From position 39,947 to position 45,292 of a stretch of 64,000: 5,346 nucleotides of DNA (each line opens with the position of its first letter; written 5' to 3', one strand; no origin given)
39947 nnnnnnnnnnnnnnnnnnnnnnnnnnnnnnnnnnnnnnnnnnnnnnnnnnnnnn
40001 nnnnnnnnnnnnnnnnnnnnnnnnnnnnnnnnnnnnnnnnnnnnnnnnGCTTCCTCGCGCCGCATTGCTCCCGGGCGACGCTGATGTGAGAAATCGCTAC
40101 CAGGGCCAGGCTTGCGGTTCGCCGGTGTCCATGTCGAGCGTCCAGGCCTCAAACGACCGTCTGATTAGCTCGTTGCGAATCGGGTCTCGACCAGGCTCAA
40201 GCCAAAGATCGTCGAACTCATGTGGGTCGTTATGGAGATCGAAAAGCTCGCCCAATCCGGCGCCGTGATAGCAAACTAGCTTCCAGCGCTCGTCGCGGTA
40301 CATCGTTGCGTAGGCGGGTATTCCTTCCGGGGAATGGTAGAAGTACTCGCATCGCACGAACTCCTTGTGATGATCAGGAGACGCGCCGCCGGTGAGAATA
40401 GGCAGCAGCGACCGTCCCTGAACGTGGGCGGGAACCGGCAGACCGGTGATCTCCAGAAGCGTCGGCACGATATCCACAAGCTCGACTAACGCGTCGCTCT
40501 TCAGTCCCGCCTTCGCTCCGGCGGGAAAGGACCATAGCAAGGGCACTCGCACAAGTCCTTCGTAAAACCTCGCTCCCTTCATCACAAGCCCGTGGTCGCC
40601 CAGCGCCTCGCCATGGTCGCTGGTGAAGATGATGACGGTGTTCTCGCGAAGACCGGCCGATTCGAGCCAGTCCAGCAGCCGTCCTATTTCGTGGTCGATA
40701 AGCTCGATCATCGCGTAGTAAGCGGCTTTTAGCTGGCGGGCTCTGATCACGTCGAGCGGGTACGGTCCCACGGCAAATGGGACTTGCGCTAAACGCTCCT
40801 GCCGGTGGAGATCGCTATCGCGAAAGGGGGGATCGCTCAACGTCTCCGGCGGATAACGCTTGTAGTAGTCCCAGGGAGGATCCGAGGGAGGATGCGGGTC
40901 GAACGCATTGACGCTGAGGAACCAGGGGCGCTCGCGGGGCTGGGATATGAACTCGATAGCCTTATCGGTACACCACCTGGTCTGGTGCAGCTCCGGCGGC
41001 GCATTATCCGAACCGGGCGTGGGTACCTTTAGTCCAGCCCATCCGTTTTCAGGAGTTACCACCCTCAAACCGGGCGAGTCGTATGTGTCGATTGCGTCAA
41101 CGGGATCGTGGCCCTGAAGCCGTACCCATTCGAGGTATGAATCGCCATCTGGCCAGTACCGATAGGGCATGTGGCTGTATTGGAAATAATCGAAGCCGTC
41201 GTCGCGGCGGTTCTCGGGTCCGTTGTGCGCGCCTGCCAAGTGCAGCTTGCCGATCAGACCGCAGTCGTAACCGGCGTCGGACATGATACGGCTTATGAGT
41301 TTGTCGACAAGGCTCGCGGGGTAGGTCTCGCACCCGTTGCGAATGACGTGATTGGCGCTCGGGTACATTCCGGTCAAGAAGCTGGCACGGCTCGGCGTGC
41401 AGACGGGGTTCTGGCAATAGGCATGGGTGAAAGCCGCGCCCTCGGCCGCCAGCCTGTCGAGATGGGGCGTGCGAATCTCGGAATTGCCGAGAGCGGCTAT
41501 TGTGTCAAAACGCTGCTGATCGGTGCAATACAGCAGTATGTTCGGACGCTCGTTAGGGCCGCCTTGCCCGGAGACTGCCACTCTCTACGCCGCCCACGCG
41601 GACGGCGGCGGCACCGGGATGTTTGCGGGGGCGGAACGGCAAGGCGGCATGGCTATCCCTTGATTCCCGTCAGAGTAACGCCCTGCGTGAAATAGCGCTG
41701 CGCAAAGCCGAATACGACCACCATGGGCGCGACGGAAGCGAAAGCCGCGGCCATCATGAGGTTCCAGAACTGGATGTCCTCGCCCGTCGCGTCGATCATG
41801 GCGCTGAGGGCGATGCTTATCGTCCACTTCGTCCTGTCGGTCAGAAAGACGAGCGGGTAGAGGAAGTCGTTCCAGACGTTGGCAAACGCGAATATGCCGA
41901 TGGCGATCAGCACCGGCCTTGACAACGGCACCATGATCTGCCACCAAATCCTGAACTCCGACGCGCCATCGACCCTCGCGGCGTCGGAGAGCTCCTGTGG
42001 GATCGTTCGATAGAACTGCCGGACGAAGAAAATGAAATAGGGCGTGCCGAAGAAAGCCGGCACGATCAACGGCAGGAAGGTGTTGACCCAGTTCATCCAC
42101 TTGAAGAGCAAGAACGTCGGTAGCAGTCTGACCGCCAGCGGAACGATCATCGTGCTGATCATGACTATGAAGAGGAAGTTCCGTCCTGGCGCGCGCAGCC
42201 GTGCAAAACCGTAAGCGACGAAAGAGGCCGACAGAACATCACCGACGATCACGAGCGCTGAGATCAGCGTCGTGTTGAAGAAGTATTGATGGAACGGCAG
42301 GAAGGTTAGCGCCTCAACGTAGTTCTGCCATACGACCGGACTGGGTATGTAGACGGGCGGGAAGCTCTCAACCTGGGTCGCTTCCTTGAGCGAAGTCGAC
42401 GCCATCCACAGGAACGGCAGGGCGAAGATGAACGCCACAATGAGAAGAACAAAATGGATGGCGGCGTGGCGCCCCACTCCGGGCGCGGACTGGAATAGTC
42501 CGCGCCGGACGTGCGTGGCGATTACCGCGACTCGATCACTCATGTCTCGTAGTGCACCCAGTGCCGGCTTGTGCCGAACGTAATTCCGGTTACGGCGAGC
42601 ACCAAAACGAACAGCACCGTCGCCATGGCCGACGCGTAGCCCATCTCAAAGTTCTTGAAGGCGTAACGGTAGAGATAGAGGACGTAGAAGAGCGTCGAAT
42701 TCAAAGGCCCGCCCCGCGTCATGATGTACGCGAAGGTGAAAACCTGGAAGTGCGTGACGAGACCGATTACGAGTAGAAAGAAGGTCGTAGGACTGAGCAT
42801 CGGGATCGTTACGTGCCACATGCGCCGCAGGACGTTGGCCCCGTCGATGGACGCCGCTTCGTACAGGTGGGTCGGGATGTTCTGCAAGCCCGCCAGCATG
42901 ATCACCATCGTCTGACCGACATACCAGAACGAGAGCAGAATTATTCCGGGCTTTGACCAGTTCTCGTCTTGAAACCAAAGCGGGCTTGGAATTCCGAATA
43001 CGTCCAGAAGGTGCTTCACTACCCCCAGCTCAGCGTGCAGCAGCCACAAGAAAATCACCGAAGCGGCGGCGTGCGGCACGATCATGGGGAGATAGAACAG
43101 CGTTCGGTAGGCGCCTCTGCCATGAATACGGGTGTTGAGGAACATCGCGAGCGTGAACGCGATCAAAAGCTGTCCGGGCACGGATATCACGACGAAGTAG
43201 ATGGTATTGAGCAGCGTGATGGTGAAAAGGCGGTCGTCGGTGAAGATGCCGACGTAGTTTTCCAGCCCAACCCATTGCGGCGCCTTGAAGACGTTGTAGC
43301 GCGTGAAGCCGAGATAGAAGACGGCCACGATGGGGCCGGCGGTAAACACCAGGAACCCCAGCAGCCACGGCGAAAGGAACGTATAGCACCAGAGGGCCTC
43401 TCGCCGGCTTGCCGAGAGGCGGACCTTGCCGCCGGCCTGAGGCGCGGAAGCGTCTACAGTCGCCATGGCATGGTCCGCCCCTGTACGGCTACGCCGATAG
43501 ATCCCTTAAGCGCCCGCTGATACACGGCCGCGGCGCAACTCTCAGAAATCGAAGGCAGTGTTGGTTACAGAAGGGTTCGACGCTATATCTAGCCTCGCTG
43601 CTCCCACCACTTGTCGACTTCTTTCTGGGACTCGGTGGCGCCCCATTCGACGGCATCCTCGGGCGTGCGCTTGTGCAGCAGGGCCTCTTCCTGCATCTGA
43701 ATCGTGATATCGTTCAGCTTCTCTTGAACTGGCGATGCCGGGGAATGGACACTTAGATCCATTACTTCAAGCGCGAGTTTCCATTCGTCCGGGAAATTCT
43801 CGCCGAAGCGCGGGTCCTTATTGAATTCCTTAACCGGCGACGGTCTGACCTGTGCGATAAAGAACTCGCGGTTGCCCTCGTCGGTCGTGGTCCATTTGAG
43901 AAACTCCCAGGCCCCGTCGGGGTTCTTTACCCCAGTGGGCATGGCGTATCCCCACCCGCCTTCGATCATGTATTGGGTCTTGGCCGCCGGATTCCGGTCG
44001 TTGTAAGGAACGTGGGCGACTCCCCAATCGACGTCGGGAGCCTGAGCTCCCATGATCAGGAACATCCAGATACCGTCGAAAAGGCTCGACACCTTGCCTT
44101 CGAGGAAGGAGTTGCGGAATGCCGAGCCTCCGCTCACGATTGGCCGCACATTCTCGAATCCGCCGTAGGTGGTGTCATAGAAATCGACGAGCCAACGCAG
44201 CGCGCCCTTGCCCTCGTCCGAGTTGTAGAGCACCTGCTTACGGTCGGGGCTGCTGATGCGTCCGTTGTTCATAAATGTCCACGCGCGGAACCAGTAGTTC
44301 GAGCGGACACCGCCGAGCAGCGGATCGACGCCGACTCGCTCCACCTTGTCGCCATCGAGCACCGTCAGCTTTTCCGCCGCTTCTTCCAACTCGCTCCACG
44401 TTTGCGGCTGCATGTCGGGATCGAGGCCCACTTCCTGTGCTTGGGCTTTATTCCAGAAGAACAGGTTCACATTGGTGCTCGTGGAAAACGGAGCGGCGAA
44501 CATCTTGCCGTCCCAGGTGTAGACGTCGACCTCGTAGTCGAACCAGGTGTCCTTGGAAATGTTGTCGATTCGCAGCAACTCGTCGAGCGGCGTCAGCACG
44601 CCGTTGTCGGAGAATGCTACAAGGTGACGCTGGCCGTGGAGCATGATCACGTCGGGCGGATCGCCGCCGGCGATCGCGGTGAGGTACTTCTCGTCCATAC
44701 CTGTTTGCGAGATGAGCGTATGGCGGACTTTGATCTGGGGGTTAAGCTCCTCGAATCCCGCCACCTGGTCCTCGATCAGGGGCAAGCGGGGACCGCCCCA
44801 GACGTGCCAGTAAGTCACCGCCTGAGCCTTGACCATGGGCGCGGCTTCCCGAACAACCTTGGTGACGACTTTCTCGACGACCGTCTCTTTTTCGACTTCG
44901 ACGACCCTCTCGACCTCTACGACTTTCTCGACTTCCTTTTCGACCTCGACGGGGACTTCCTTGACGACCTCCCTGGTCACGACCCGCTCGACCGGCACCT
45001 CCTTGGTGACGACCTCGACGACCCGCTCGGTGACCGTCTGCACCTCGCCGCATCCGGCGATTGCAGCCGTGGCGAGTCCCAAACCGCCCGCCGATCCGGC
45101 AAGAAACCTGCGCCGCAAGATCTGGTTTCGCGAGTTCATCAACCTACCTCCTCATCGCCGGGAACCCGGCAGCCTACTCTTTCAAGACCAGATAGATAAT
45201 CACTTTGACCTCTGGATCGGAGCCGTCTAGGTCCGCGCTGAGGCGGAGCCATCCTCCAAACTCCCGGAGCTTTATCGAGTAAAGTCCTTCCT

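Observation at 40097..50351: Sulfatase-flanked sugar ABC importer locus with reductase and dehydratase: candidate sulfated-sugar catabolic module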

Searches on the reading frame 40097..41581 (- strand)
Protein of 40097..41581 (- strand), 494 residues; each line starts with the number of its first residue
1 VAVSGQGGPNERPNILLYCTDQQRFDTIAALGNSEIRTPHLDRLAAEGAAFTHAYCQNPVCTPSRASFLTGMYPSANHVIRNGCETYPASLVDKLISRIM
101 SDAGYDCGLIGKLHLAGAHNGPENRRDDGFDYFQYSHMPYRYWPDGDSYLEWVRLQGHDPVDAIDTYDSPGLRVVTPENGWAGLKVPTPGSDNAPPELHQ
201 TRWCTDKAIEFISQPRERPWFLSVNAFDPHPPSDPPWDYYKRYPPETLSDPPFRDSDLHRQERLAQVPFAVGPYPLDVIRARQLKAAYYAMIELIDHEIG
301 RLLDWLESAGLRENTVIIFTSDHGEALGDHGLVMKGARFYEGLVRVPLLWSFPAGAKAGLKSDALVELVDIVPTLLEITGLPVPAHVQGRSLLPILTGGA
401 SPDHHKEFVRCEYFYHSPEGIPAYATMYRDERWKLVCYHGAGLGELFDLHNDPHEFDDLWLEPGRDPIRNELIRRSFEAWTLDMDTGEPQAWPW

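Call 3: search_protein_families(library=pfam, proteins=[window:40097-41581:-])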
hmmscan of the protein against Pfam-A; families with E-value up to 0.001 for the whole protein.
window:40097-41581:- (494 aa): 3 families
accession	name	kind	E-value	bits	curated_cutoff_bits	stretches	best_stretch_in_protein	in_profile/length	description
PF00884.28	Sulfatase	-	9.6e-52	176.6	25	1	13-380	1-300/301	Sulfatase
PF16347.10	SGSH_C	-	4.8e-23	82.4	29.3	1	328-474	1-146/154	N-sulphoglucosamine sulphohydrolase, C-terminal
PF01663.27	Phosphodiest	-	3.5e-13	50.3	23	2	289-325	185-221/342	Type I phosphodiesterase / nucleotide pyrophosphatase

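Call 4: search_protein_families(library=ncbifam, proteins=[window:40097-41581:-])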
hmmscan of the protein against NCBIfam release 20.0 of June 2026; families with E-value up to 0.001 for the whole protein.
window:40097-41581:- (494 aa): 18 families
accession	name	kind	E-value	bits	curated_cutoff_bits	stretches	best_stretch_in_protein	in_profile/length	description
NF010322.0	PRK13759.1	equivalog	8.6e-82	275.2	481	1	11-463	5-440/486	arylsulfatase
NF045661.1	HdlasePehA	equivalog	3.3e-64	217.3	900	1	12-466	2-471/506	phosphoric/sulfuric ester hydrolase PehA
TIGR03417.1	chol_sulfatase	equivalog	3.8e-59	200.9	433.45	2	211-483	176-443/500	choline-sulfatase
NF052527.1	Mn_arylsulf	exception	4.3e-44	151.2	850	1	12-473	1-445/479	manganese-dependent arylsulfatase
NF038075.1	fam_STM4013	hypoth_equivalog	2e-06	27.5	250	1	288-335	200-244/261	STM4013/SEN3800 family hydrolase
NF053859.1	polymyxin_MCR13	exception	1.3e-05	24.3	1250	1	281-339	409-467/541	MCR-13 family phosphoethanolamine--lipid A transferase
NF047438.1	polymyxin_MCR12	exception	2.9e-05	22.6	1200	1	283-340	418-475/548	MCR-12 family phosphoethanolamine--lipid A transferase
NF028537.1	P_eth_NH2_trans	domain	4.4e-05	22.2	500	1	283-337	408-462/527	phosphoethanolamine--lipid A transferase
NF033409.0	poly_MCR3_broad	equivalog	5.2e-05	22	1075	1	282-339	406-463/535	MCR-3-related phosphoethanolamine--lipid A transferase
NF007160.0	PRK09598.1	equivalog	5.7e-05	21.6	561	1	283-337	401-453/523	phosphoethanolamine--lipid A transferase EptA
TIGR01307.1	pgm_bpd_ind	equivalog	7.6e-05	21.4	330.65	1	291-393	410-504/504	2,3-bisphosphoglycerate-independent phosphoglycerate mutase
NF033862.2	polymyxin_MCR10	exception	0.00018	20.3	1250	1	281-339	409-467/539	MCR-10 family phosphoethanolamine--lipid A transferase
NF038282.1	LapC_YejM_PbgA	exception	0.00022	19.7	825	1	285-376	411-497/584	LPS biosynthesis-modulating metalloenzyme YejM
NF033463.1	polymyxin_MCR5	exception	0.00031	19.5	1250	1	284-350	421-489/547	MCR-5 family phosphoethanolamine--lipid A transferase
NF012159.0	polymyxin_MCR2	exception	0.00048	19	1200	1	282-378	423-522/538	MCR-2 family phosphoethanolamine--lipid A transferase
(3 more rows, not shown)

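Call 10: search_solved_structures(query=window:40097-41581:-, max_evalue=1e-20)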
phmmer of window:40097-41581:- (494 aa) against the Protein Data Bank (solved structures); distinct sequences matched with E-value up to 1e-20: 63 (the best 60 are shown).
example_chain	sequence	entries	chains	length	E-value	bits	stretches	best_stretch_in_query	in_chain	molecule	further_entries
4upl_A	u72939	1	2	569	5.4e-56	193.8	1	11-468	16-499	SULFATASE FAMILY PROTEIN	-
4upi_A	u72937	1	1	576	1.9e-51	178.8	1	11-481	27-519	SULFATASE FAMILY PROTEIN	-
7oz8_AAA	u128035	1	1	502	2.3e-49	171.9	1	10-457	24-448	Choline-sulfatase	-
9ihk_D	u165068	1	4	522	4.9e-44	154.3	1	195-470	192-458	Sulfatase_S1_30A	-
5g2v_A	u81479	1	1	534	1.8e-43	152.5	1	282-462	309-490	N-ACETYLGLUCOSAMINE-6-SULFATASE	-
2vqr_A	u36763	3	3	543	7.8e-42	147.1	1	4-472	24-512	PUTATIVE SULFATASE | Multifunctional alkaline phosphatase superfamily protein pRL90232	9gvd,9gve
7p24_AAA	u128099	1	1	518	2.3e-41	145.5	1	287-472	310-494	Mucin-desulfating sulfatase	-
4uph_A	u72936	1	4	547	6.3e-41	144.1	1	284-459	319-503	SULFATASE (SULFURIC ESTER HYDROLASE) PROTEIN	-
2qzu_A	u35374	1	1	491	2.3e-40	142.2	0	206-459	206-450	Putative sulfatase yidJ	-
2w8s_A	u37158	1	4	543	1.3e-39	139.7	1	4-473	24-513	PHOSPHONATE MONOESTER HYDROLASE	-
9s03_A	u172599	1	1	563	2.3e-39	138.9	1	286-458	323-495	Putative sulfatase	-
6hr5_A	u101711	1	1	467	5.9e-39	137.6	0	198-459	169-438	Alpha-L-rhamnosidase/sulfatase (GH78)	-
7stt_A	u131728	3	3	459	2e-38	135.8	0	201-487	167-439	N-acetylgalactosamine-6-sulfatase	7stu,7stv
7ebp_A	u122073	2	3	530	2.3e-38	135.6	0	288-475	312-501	Sulfatase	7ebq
9s8y_A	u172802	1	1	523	3.3e-38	135.1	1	288-475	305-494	Sulfatase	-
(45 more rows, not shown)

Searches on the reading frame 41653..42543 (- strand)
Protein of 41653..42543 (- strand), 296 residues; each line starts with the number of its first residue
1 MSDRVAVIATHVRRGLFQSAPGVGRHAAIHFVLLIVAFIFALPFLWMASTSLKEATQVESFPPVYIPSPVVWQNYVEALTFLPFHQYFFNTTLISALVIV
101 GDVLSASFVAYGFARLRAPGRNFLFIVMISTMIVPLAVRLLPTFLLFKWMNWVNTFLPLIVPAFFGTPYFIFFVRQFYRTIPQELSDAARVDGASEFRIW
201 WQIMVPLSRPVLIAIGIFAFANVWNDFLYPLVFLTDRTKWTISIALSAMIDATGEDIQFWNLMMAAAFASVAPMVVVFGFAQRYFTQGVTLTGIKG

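Call 3: search_protein_families(library=pfam, proteins=[window:41653-42543:-])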
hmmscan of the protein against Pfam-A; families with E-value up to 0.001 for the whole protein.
window:41653-42543:- (296 aa): 1 family
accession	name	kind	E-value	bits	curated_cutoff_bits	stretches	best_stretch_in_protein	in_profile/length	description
PF00528.27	BPD_transp_1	-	1.6e-18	67.5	26.4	1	109-289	8-182/184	Binding-protein-dependent transport system inner membrane component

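Call 4: search_protein_families(library=ncbifam, proteins=[window:41653-42543:-])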
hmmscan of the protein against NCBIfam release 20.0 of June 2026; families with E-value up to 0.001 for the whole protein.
window:41653-42543:- (296 aa): 11 families
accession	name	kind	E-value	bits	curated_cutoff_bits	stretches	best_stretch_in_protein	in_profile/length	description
NF008210.0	PRK10973.1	equivalog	3.3e-34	118.9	297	1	31-289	16-276/281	sn-glycerol-3-phosphate ABC transporter permease UgpE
NF040932.1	ABC_arch_GlcU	equivalog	5.9e-30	104.8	340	1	27-293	3-268/272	glucose ABC transporter permease GlcU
NF008231.0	PRK10998.1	equivalog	1.2e-22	80.8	261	1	26-296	13-296/296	maltose ABC transporter permease MalG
TIGR01581.1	Mo_ABC_porter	hypoth_equivalog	1.3e-09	37.9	210.3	1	91-257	29-205/225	ABC transporter permease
TIGR02141.1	modB_ABC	equivalog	8.6e-09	35.3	182.6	1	155-272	79-200/208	molybdate ABC transporter permease subunit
NF006939.0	PRK09421.1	equivalog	2.7e-08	33.5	262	1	150-277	91-217/230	molybdate ABC transporter permease subunit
NF008232.0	PRK10999.1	equivalog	5.7e-07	28.6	392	1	159-229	379-449/520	maltose ABC transporter permease MalF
NF007047.0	PRK09500.1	equivalog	8.7e-07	28.8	326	1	30-227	9-200/257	spermidine/putrescine ABC transporter permease PotC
NF040839.1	tungstate_WtpB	equivalog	3.4e-05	23.6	340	1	149-222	118-192/251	tungstate ABC transporter permease WtpB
NF040931.1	ABC_arch_GlcT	equivalog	0.00035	20.3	360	1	164-242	154-230/278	glucose ABC transporter permease GlcT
NF011624.0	PRK15050.1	equivalog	0.00082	18.6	247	1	167-237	173-242/297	2-aminoethylphosphonate ABC transporter permease subunit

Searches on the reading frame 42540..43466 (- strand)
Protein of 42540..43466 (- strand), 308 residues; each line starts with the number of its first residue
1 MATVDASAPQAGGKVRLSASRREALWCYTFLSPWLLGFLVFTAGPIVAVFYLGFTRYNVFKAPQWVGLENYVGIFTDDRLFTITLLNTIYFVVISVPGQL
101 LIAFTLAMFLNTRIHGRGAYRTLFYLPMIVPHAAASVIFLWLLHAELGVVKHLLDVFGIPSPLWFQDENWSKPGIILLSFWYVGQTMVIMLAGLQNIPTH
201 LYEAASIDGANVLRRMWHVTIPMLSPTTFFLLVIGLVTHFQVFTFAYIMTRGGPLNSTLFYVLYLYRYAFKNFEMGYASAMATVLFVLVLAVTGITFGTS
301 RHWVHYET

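Call 3: search_protein_families(library=pfam, proteins=[window:42540-43466:-])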
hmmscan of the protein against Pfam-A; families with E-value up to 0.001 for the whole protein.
window:42540-43466:- (308 aa): 1 family
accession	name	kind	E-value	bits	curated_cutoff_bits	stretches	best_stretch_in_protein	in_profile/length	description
PF00528.27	BPD_transp_1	-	1.6e-15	57.8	26.4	1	101-293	3-172/184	Binding-protein-dependent transport system inner membrane component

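Call 4: search_protein_families(library=ncbifam, proteins=[window:42540-43466:-])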
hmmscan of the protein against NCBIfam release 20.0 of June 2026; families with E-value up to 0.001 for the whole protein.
window:42540-43466:- (308 aa): 8 families
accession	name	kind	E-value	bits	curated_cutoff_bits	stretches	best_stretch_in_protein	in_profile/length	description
NF007852.0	PRK10561.1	equivalog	2.7e-32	112.8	335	1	25-306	12-294/295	sn-glycerol-3-phosphate ABC transporter permease UgpA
NF008232.0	PRK10999.1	equivalog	4.6e-28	98.2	392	1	65-297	264-512/520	maltose ABC transporter permease MalF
NF040931.1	ABC_arch_GlcT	equivalog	1.3e-25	90.6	360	1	47-292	17-263/278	glucose ABC transporter permease GlcT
TIGR03262.1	PhnU2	equivalog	1.9e-12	46.7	593.25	1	36-278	12-237/546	putative 2-aminoethylphosphonate ABC transporter permease subunit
TIGR01581.1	Mo_ABC_porter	hypoth_equivalog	4.6e-08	32.8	210.3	1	84-287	30-219/225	ABC transporter permease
NF007044.0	PRK09497.1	equivalog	1.7e-05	24.4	348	1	33-290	17-268/285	spermidine/putrescine ABC transporter permease PotB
NF040932.1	ABC_arch_GlcU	equivalog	0.00021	21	340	1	174-290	135-252/272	glucose ABC transporter permease GlcU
TIGR02139.1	permease_CysT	equivalog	0.00034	20.3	246.1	1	66-291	34-250/265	sulfate ABC transporter permease subunit CysT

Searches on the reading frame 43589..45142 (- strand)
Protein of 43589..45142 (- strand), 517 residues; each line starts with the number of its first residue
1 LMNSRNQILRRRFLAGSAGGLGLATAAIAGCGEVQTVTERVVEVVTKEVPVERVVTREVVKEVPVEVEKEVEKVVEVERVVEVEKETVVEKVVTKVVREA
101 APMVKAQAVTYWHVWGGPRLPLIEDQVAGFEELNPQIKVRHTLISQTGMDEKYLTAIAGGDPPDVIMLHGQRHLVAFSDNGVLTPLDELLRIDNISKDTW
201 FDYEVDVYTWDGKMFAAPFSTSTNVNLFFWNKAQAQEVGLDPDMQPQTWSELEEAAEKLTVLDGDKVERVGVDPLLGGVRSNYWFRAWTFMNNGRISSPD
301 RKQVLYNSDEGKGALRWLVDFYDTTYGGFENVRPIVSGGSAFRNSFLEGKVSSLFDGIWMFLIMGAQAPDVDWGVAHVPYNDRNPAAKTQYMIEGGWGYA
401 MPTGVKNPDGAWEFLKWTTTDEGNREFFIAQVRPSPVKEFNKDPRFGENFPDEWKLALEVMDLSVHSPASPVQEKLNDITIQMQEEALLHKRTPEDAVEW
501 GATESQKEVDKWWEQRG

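Call 3: search_protein_families(library=pfam, proteins=[window:43589-45142:-])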
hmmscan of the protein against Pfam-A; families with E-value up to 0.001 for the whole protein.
window:43589-45142:- (517 aa): 2 families
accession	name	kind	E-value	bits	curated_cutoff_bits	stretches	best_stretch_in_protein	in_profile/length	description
PF01547.30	SBP_bac_1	-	1.3e-34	121.1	26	1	127-424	14-306/307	Bacterial extracellular solute-binding protein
PF13416.11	SBP_bac_8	-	1.5e-31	110.7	27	1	127-444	3-269/279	Bacterial extracellular solute-binding protein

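Call 4: search_protein_families(library=ncbifam, proteins=[window:43589-45142:-])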
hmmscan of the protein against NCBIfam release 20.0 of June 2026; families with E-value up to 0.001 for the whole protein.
window:43589-45142:- (517 aa): 3 families
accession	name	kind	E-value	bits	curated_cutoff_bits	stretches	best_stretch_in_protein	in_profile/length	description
NF008211.0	PRK10974.1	equivalog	2.3e-08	33.1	411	1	102-260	19-182/439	sn-glycerol-3-phosphate ABC transporter substrate-binding protein UgpB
TIGR03851.1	chitin_NgcE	equivalog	4.4e-05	22.6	399.65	0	125-258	58-192/450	N-acetylglucosamine/diacetylchitobiose ABC transporter substrate-binding protein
NF007011.0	PRK09474.1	equivalog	0.00021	20.3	291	0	147-261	67-167/396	maltose/maltodextrin ABC transporter substrate-binding protein MalE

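Call 57: search_solved_structures(query=window:43589-45142:-, max_evalue=0.001)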
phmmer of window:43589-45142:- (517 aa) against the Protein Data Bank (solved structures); distinct sequences matched with E-value up to 0.001: 52.
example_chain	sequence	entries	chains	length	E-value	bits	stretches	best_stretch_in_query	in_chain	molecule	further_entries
4r9f_A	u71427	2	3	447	4.8e-38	134.5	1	106-507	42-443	MBP1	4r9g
5ci5_A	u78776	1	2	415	1.6e-23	86.5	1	137-503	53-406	Extracellular solute-binding protein family 1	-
5f7v_A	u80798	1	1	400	1.1e-17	67.3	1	109-499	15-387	Lmo0181 protein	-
4qrz_A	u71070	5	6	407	6.7e-16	61.4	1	127-502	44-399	ABC-TYPE SUGAR TRANSPORTER | ABC transporter, substrate binding protein (Sugar)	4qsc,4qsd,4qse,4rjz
3jzj_A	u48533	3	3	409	3.4e-15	59.1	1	102-421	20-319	Acarbose/maltose binding protein GacH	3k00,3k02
3k01_A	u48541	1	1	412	3.9e-15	58.9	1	106-421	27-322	Acarbose/maltose binding protein GacH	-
9xf5_A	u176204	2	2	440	1.6e-14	56.9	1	107-425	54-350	ABC transporter substrate-binding protein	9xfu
6r1b_B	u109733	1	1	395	1.1e-13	54.1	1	112-260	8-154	Putative Sn-glycerol-3-phosphate-binding lipoprotein UgpB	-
6r1b_A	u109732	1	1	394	1.1e-13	54.1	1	124-260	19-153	Putative Sn-glycerol-3-phosphate-binding lipoprotein UgpB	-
6r1b_D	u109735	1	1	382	1.7e-13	53.5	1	112-260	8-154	Putative Sn-glycerol-3-phosphate-binding lipoprotein UgpB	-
6r1b_C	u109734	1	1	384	1.7e-13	53.5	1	112-260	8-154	Putative Sn-glycerol-3-phosphate-binding lipoprotein UgpB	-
4mfi_A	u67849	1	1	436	3.3e-13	52.5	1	111-260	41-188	Sn-glycerol-3-phosphate ABC transporter substrate-binding protein UspB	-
7bvt_A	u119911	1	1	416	1.1e-12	50.8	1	107-419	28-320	Hypothetical sugar ABC-transporter sugar binding protein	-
7x0i_A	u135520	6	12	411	1.4e-11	47.1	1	127-452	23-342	CbpB | CpbB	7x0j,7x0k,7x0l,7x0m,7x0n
8art_A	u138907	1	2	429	2.5e-11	46.3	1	109-384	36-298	Putative secreted maltose-binding protein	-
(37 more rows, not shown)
